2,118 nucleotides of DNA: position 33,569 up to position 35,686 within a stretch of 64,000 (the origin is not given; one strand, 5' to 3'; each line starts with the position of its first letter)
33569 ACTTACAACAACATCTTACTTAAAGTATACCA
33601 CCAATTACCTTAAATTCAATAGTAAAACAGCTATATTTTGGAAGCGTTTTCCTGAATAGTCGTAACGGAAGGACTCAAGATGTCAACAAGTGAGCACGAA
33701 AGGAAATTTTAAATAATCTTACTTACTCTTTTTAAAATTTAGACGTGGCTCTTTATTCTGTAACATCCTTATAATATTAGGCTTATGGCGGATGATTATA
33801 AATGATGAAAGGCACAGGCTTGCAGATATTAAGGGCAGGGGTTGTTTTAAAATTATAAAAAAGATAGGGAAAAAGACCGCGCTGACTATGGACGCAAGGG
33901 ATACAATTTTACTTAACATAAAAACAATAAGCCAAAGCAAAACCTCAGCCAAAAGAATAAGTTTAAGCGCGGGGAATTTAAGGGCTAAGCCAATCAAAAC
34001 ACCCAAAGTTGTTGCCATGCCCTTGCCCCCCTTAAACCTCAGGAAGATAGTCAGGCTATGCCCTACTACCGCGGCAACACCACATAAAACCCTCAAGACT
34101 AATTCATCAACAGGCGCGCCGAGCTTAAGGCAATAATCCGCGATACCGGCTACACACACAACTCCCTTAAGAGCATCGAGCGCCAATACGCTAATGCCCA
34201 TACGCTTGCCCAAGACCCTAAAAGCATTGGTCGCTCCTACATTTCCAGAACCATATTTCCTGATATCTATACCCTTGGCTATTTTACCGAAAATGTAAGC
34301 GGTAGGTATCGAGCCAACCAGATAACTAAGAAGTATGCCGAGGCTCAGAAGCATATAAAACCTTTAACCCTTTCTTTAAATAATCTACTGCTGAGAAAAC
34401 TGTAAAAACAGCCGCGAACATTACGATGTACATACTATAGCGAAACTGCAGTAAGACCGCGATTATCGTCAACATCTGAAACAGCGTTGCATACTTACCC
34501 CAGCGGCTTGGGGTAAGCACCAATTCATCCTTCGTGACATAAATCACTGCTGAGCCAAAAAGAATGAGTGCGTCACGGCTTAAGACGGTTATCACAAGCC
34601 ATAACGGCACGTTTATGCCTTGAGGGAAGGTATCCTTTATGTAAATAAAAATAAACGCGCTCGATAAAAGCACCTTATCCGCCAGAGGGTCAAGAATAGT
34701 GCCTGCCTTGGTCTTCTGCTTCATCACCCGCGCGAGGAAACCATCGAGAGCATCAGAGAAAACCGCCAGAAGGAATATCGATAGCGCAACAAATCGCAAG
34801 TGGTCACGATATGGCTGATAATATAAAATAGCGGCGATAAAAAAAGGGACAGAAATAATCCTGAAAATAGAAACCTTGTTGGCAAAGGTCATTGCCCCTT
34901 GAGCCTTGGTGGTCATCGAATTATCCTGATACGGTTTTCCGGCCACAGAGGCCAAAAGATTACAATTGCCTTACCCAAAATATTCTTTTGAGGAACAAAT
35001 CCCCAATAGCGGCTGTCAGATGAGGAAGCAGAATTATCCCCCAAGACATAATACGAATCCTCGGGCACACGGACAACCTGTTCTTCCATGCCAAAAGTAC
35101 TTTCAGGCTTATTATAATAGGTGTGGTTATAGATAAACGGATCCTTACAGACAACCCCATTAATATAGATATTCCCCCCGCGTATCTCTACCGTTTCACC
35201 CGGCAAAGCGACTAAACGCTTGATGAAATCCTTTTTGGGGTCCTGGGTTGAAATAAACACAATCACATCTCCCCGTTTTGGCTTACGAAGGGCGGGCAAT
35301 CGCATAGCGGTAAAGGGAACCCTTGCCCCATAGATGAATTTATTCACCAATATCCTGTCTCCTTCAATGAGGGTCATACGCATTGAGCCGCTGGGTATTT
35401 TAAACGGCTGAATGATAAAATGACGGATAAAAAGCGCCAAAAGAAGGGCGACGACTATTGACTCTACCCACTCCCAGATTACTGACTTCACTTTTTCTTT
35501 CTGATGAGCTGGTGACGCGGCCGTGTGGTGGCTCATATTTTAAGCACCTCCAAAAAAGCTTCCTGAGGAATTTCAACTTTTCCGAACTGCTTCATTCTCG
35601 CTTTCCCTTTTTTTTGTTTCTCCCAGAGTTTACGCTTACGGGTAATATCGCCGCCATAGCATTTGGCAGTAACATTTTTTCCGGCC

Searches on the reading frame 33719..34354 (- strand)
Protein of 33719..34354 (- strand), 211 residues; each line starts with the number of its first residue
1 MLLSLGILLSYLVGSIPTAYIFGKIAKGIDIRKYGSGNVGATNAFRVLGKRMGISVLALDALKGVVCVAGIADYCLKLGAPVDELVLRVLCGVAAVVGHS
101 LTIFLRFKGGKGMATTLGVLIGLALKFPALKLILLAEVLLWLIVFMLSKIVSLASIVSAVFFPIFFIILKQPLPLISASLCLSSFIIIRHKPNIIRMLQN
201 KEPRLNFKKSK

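Call 70: search_protein_families(library=pfam, proteins=[window:33719-34354:-], max_evalue=0.00001)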
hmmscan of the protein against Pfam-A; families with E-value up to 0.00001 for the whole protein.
window:33719-34354:- (211 aa): 1 family
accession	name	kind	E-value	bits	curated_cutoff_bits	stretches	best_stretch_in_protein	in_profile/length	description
PF02660.20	G3P_acyltransf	-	1.3e-52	178.7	24.1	1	9-197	1-164/164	Glycerol-3-phosphate acyltransferase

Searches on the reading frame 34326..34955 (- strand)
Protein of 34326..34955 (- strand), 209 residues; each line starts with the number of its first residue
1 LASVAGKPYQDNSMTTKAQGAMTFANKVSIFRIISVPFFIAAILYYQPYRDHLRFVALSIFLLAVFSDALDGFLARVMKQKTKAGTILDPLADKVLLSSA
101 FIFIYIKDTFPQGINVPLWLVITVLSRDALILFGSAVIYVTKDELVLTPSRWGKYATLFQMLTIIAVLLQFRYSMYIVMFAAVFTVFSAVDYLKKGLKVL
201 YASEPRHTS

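Call 70: search_protein_families(library=pfam, proteins=[window:34326-34955:-], max_evalue=0.00001)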
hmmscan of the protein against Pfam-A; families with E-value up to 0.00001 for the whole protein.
window:34326-34955:- (209 aa): 1 family
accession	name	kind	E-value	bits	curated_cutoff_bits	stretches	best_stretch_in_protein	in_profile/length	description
PF01066.26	CDP-OH_P_transf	-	3.7e-32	112.2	22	1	22-186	1-151/152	CDP-alcohol phosphatidyltransferase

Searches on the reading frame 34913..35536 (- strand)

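Call 70: search_protein_families(library=pfam, proteins=[window:34913-35536:-], max_evalue=0.00001)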
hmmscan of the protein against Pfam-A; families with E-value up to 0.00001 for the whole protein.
window:34913-35536:- (207 aa): 1 family
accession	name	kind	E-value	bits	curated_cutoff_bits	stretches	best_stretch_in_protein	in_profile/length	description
PF10502.14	Peptidase_S26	-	2.5e-55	187.4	22.9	1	20-195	1-168/168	Signal peptidase, peptidase S26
